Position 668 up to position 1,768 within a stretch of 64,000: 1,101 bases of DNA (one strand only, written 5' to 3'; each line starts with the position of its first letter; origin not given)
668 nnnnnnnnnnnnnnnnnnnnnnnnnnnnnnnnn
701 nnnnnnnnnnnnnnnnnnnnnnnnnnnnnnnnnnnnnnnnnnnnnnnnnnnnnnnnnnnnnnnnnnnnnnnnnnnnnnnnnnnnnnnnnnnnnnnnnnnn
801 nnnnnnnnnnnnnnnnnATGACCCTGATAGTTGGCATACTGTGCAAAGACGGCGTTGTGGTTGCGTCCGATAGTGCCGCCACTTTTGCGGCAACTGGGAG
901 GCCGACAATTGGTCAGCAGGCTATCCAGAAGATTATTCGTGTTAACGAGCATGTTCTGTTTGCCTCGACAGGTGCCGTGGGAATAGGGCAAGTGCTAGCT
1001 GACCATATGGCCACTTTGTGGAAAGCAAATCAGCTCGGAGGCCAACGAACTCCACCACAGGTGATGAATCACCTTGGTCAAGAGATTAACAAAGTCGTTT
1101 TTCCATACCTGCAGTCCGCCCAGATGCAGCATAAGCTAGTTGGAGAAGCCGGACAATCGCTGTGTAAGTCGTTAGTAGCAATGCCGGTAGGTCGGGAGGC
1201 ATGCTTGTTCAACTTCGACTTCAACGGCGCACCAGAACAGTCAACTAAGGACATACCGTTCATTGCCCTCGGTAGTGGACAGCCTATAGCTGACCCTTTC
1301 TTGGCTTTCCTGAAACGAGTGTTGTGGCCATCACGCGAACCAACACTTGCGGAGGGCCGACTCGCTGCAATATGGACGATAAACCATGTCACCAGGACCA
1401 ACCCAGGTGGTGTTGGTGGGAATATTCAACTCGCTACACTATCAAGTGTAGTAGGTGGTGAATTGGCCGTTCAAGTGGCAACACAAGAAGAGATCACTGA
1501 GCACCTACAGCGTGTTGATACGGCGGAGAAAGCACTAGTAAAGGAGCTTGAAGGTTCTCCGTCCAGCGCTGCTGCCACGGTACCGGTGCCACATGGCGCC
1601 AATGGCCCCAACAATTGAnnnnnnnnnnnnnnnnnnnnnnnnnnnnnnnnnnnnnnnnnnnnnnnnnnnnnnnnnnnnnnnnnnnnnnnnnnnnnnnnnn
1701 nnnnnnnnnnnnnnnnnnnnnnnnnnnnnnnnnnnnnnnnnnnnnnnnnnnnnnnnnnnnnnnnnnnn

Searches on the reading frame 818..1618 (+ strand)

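Call 66: search_protein_families(library=pfam, proteins=[window:818-1618:+], max_evalue=0.000001)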
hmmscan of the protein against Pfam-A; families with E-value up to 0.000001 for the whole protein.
window:818-1618:+ (266 aa): 1 family
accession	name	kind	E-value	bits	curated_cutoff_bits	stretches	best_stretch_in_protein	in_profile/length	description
PF00227.31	Proteasome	-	1.3e-10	41.7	22.4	1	4-162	7-149/189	Proteasome subunit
